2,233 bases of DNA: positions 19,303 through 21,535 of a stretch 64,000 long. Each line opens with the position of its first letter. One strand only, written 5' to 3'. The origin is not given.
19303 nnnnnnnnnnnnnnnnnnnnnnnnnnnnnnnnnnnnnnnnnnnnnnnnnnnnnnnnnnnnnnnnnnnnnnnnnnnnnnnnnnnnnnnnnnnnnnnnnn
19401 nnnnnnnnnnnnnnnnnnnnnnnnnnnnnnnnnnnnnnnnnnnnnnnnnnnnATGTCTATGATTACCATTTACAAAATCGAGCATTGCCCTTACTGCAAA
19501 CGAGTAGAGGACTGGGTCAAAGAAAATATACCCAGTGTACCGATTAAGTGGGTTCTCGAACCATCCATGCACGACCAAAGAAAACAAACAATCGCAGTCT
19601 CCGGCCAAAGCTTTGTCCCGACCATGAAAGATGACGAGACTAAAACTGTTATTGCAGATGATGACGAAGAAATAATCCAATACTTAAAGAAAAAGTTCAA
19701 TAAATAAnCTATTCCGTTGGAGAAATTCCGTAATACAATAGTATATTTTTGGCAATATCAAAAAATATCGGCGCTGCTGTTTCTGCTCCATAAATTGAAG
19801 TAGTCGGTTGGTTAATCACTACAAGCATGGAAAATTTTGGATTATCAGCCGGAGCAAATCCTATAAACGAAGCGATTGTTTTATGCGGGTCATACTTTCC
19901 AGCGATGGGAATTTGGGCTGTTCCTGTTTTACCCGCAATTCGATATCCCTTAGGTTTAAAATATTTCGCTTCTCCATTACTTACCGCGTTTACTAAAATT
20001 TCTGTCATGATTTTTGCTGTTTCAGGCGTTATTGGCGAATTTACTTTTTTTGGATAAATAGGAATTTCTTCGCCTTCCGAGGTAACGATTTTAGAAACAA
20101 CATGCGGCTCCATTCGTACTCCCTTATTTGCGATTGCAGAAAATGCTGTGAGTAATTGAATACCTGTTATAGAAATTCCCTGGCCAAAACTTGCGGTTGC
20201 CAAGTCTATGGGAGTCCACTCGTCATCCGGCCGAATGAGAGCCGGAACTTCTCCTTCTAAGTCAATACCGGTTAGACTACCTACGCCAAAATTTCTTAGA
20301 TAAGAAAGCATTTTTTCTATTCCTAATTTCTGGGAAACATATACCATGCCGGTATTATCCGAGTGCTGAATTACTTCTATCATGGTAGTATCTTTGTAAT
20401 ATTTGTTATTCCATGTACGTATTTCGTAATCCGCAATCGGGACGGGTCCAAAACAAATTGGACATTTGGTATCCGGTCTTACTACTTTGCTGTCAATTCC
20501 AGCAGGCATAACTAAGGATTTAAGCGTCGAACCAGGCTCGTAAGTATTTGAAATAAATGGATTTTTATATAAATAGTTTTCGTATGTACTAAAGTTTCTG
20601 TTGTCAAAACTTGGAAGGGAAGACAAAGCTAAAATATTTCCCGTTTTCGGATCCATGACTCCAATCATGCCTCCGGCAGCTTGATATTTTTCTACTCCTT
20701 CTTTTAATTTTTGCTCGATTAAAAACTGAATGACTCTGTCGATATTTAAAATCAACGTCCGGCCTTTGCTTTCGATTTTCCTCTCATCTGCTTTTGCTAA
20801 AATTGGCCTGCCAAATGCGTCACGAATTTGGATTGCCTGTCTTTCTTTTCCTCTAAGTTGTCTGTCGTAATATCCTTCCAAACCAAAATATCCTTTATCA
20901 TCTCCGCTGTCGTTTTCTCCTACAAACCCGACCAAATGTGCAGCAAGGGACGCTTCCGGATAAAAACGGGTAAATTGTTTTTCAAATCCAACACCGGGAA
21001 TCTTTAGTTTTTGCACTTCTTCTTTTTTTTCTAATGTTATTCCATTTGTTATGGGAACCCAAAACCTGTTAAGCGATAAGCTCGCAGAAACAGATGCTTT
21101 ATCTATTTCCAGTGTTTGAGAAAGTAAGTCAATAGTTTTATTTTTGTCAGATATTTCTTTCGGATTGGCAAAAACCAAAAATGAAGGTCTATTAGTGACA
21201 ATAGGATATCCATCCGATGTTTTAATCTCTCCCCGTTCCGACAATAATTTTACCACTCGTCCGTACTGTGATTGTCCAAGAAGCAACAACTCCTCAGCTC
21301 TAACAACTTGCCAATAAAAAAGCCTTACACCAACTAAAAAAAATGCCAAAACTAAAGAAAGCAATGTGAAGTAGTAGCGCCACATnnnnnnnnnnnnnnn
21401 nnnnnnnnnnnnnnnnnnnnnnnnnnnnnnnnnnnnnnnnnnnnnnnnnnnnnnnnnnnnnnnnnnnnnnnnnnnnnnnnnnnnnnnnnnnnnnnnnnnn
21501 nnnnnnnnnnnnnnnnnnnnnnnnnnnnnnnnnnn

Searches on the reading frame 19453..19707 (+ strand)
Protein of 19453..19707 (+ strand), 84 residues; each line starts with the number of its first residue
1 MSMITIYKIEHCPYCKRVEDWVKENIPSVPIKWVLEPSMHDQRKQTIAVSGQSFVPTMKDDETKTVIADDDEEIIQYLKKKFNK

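Call 3: search_protein_families(library=pfam, proteins=[window:19453-19707:+], max_evalue=0.01)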
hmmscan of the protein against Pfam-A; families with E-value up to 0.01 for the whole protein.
window:19453-19707:+ (84 aa): 3 families
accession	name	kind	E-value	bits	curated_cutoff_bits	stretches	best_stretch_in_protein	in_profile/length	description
PF13417.12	GST_N_3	-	2.5e-05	24.9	22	1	7-83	2-72/75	Glutathione S-transferase, N-terminal domain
PF00462.30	Glutaredoxin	-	4.9e-05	23.9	22.9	1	4-57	1-52/60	Glutaredoxin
PF13409.12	GST_N_2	-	0.00016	22.7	25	1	11-80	1-69/70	Glutathione S-transferase, N-terminal domain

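Call 4: search_protein_families(library=ncbifam, proteins=[window:19453-19707:+], max_evalue=0.01)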
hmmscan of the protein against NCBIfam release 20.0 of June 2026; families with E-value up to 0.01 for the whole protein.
window:19453-19707:+ (84 aa): 7 families
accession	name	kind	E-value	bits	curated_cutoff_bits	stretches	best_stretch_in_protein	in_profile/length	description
NF007702.0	PRK10387.1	equivalog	1.3e-05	25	133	1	6-82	3-73/215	glutaredoxin 2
TIGR02182.1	GRXB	equivalog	0.00032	20.5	186.65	1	6-81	2-71/209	GrxB family glutaredoxin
TIGR02200.1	GlrX_actino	hypoth_equivalog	0.00048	20.5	89.5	1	4-69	2-66/77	mycoredoxin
NF007923.0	PRK10638.1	equivalog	0.00052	20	129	1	1-62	1-60/83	glutaredoxin 3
TIGR02196.1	GlrX_YruB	hypoth_equivalog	0.0018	18.7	88.55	1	3-61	1-57/74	glutaredoxin-like protein, YruB-family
TIGR02180.1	GRX_euk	equivalog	0.003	17.7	87.25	1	4-57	1-57/84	glutaredoxin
TIGR02181.1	GRX_bact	equivalog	0.0087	16.3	90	0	4-25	1-22/80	glutaredoxin 3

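Call 5: search_protein_families(library=phrogs, proteins=[window:19453-19707:+], max_evalue=0.01)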
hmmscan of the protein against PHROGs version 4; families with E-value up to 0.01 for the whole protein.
window:19453-19707:+ (84 aa): 2 families
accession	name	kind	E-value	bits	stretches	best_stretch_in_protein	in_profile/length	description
phrog_22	-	DNA, RNA and nucleotide metabolism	2.6e-06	28.6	1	1-81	70-147/162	thioredoxin domain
phrog_16693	-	unknown function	0.0025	18.7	1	3-51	1-50/132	-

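Call 32: find_homologous_proteins(query=window:19453-19707:+)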
Query window:19453-19707:+ (84 aa): 9 proteins with E <= 0.001 among 10 candidates.
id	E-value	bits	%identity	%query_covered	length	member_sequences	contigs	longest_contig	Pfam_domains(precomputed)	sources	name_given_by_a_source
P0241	5.7e-49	181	100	98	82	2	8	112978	-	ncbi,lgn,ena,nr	ncbi:MAG: hypothetical protein A2770_04335 [Candidatus Levybacteria bacterium RIFCSPHIGHO2_01_FULL_3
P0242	2.0e-38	147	78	98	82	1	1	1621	-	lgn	-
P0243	1.3e-34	135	74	98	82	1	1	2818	-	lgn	-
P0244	2.6e-30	122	68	96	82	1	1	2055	-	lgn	-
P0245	4.4e-29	118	67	98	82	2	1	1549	PF00462.31,PF13417.13,PF13409.13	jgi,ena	-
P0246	4.5e-27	111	65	98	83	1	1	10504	PF13417.13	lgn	-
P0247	5.6e-26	108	65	96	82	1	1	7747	-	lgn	-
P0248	9.4e-26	107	64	95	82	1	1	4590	-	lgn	-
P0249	1.4e-20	91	100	55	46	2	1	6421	-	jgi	-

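Call 33: find_encoding_contigs(protein=P0246, flank=8000, max_places=2)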
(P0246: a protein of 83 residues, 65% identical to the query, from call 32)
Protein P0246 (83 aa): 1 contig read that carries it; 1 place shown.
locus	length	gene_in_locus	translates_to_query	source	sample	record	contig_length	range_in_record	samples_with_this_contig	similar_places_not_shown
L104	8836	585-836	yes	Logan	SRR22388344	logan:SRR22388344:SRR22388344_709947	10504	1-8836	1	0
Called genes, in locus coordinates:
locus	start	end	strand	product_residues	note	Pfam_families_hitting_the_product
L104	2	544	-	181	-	?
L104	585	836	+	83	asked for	PF13417:GST_N_3 (weak)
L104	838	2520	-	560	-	PF03717:PBP_dimer, PF00905:Transpeptidase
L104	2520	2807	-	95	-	-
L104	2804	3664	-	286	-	PF01795:Methyltransf_5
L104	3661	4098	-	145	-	PF02381:MraZ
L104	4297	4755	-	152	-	-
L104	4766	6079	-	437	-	PF00587:tRNA-synt_2b, PF03129:HGTP_anticodon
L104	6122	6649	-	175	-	PF11967:RecO_N, PF02565:RecO_C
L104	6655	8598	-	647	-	PF13196:DUF4012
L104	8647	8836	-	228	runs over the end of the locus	PF02397:Bac_transf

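Call 34: find_encoding_contigs(protein=P0247, flank=8000, max_places=2)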
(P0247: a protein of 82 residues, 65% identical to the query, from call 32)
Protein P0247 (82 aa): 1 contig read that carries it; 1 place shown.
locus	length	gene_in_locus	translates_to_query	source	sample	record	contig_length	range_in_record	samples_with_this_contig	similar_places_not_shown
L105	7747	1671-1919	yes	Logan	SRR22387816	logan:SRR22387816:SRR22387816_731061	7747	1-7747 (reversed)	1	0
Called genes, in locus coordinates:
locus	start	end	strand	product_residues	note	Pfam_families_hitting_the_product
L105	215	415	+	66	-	PF04255:DUF433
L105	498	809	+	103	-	PF18480:DUF5615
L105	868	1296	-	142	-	PF13470:PIN_3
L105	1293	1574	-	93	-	PF04014:MazE_antitoxin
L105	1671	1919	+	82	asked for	-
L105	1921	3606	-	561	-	PF03717:PBP_dimer, PF00905:Transpeptidase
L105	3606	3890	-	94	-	-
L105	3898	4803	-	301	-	PF01795:Methyltransf_5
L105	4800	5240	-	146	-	PF02381:MraZ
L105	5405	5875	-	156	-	-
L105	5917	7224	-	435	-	PF00587:tRNA-synt_2b, PF03129:HGTP_anticodon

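Call 35: find_encoding_contigs(protein=P0248, flank=8000, max_places=2)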
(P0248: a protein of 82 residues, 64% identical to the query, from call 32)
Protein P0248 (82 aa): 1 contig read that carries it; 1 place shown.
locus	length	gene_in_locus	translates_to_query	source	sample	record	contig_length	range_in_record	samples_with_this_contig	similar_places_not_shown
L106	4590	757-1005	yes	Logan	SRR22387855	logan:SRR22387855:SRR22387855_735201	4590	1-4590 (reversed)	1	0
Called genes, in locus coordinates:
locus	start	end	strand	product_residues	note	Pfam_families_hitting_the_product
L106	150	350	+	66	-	PF04255:DUF433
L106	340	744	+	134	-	PF18480:DUF5615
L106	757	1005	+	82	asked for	-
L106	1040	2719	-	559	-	PF03717:PBP_dimer, PF00905:Transpeptidase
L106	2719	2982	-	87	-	-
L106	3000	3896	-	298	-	PF01795:Methyltransf_5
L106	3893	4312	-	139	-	PF02381:MraZ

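Call 70: search_protein_families(library=padloc, proteins=[window:19459-19707:+], max_evalue=0.01)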
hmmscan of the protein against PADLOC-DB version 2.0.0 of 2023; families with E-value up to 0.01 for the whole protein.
window:19459-19707:+ (82 aa): 0 families

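Call 74: search_protein_representatives(alignment_id=A2)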
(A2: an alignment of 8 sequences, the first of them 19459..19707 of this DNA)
Query: 8 sequences, 82 profile positions. Proteins with E-value up to 0.001 (for the whole library): 143; up to 1e-10: 8; up to 1e-30: 1. The best 143 are listed.
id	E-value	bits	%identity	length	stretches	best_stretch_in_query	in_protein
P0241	2.9e-45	168.4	-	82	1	1-82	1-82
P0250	3.5e-30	120.1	-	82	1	1-82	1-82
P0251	3.9e-12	62.3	-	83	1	1-81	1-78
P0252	4.5e-12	62.1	-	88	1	3-80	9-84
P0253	1.1e-11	60.8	-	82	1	1-80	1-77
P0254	2.2e-11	59.9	-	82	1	1-80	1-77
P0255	4.1e-11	59.0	-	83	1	1-79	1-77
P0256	9.9e-11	57.8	-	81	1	4-79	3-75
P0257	1.3e-10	57.5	-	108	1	1-78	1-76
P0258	1.3e-10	57.4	-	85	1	3-81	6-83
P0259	6.1e-10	55.2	-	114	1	2-80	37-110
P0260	8.0e-10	54.9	-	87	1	2-80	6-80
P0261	1.5e-09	54.0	-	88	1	2-80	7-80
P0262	4.8e-09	52.4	-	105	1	2-80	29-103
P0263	1.7e-08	50.6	-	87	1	3-79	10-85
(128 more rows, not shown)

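Call 75: predict_structure(alignment_id=A2)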
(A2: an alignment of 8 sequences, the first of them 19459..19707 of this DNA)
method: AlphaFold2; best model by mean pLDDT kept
length: 82 residues; sequences in the alignment: 8
mean_pLDDT: 91.2   pTM: 0.80
mean pLDDT of the five models: 91.2, 84.0, 82.4, 79.1, 78.1
residues with pLDDT >= 90: 53; 70-90: 29; 50-70: 0; < 50: 0
segments of 3 or more residues with pLDDT < 50: none
pLDDT, mean of each block of 10 residues (from residue 1): 91 93 93 90 87 88 93 95 85
secondary structure, 60 per line:
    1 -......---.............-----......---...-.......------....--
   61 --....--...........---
elements in order: E2-7 H11-23 E29-34 H42-48 E55-58 E63-66 H69-79

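Call 77: fold_search(model_id=the predicted structure, library=pdb)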
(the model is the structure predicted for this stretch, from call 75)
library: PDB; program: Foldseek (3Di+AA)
matches with E <= 10: 1175; with E <= 0.001: 0
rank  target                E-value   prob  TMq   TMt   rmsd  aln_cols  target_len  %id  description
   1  4kh7_B                1.1e-03  1.00  0.71  0.31   2.6        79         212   26  Crystal structure of a glutathione transferase family member from salmonella enterica ty2, target efi-507262, with bou (released 2013-06-19)
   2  4png_A                1.3e-03  1.00  0.74  0.31   2.5        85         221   25  Glutathione S-transferase from Drosophila melanogaster - isozyme E7 (released 2015-05-27)
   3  4kx4                  2.0e-03  1.00  0.75  0.31   2.3        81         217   21  Crystal structure of Escherichia coli glutaredoxin 2 complex with glutathione (released 2014-05-28)
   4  3grx_MODEL_1_A        2.0e-03  1.00  0.65  0.65   3.3        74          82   23  NMR STRUCTURE OF ESCHERICHIA COLI GLUTAREDOXIN 3-GLUTATHIONE MIXED DISULFIDE COMPLEX, 20 STRUCTURES (released 1999-03-30)
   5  7tbs                  2.1e-03  1.00  0.73  0.30   2.6        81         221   26  Crystal Structure of the Glutaredoxin 2 from Francisella tularensis (released 2022-01-05)
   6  4kh7_A                2.2e-03  1.00  0.72  0.32   2.6        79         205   26  Crystal structure of a glutathione transferase family member from salmonella enterica ty2, target efi-507262, with bou (released 2013-06-19)
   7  4ksm                  2.6e-03  1.00  0.72  0.30   2.2        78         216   18  Crystal structure of Escherichia coli glutraredoxin 2 C9S/C12S mutant without glutathione (released 2014-05-21)
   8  3vwx_A                2.9e-03  1.00  0.76  0.31   2.4        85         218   20  Structural analysis of an epsilon-class glutathione S-transferase from housefly, Musca domestica (released 2013-02-27)
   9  7pwe_A                3.1e-03  1.00  0.66  0.31   3.0        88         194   22  Crystal structure of the glutaredoxin/ferredoxin disulfide reductase fusion protein from Desulfotalea psychrophila Lsv (released 2022-10-05)
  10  4iq1_A                3.4e-03  1.00  0.61  0.29   3.4        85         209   15  Crystal structure of glutathione s-transferase MHA_0454 (TARGET EFI-507015) FROM Mannheimia haemolytica, SUBSTRATE-FRE (released 2013-01-23)
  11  3ir4                  3.6e-03  1.00  0.71  0.29   2.1        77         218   21  1.2 Angstrom Crystal Structure of the Glutaredoxin 2 (grxB) from Salmonella typhimurium in complex with Glutathione (released 2009-09-01)
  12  3vwx_C                4.1e-03  1.00  0.76  0.31   2.4        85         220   20  Structural analysis of an epsilon-class glutathione S-transferase from housefly, Musca domestica (released 2013-02-27)
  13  4png_B                4.1e-03  1.00  0.72  0.30   2.5        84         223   25  Glutathione S-transferase from Drosophila melanogaster - isozyme E7 (released 2015-05-27)
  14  4mpf_A                5.0e-03  1.00  0.82  0.29   1.9        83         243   17  Crystal structure of human glutathione transferase theta-2, complex with inorganic phosphate, GSH free, target EFI-507 (released 2013-09-25)
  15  4i2t                  5.0e-03  1.00  0.49  0.39   4.4        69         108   17  Crystal structure of the oxidized glutaredoxin from Chlorella sorokiniana T-89 (released 2013-11-27)
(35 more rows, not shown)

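Call 79: search_protein_families(library=ncbifam, proteins=[L105:1293-1574:-], max_evalue=10)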
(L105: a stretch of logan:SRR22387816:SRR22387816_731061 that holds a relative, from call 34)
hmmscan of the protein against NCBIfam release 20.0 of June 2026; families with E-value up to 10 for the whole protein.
L105:1293-1574:- (93 aa): 5 families
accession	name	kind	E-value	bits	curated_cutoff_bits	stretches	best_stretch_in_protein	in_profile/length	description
TIGR01439.1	lp_hng_hel_AbrB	domain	2.9e-08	33.3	28.3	1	14-52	3-42/44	transcriptional regulator, AbrB family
NF040962.1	near_HgcAB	equivalog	0.0031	17.3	70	1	14-46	9-44/70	HgcAB-associated protein HgcC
NF050106.1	TA_MazE_antitoxin_Deino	equivalog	0.0044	17.2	65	1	19-56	1-38/65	type II toxin-antitoxin system MazE family antitoxin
NF006352.0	PRK08577.1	equivalog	0.0055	16.8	140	1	10-39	4-33/136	hypothetical protein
TIGR02609.1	doc_partner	hypoth_equivalog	0.015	15.7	55.9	1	21-55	12-46/74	putative addiction module antidote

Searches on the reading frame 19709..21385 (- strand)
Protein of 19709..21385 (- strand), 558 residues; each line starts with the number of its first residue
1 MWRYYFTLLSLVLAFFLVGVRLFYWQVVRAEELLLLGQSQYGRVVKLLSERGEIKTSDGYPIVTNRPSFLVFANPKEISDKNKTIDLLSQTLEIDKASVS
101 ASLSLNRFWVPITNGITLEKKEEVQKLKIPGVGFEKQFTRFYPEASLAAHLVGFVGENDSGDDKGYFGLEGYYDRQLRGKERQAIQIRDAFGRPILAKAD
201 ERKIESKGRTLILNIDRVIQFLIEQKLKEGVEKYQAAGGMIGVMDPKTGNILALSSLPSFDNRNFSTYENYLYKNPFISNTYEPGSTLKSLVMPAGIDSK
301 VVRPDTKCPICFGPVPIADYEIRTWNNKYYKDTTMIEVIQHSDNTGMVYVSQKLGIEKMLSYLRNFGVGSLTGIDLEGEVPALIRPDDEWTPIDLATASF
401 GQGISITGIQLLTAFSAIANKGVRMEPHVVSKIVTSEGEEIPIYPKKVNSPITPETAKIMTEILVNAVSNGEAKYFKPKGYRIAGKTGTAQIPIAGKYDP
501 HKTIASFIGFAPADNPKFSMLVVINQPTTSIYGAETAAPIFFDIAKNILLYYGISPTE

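Call 3: search_protein_families(library=pfam, proteins=[window:19709-21385:-], max_evalue=0.01)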
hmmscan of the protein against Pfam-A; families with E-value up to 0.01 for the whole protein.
window:19709-21385:- (558 aa): 2 families
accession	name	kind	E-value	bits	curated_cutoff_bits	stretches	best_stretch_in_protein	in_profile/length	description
PF00905.27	Transpeptidase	-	7.3e-70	236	22.1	1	239-545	1-298/299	Penicillin binding protein transpeptidase domain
PF03717.20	PBP_dimer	-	7.1e-21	75.9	24.4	1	49-195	4-176/180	Penicillin-binding Protein dimerisation domain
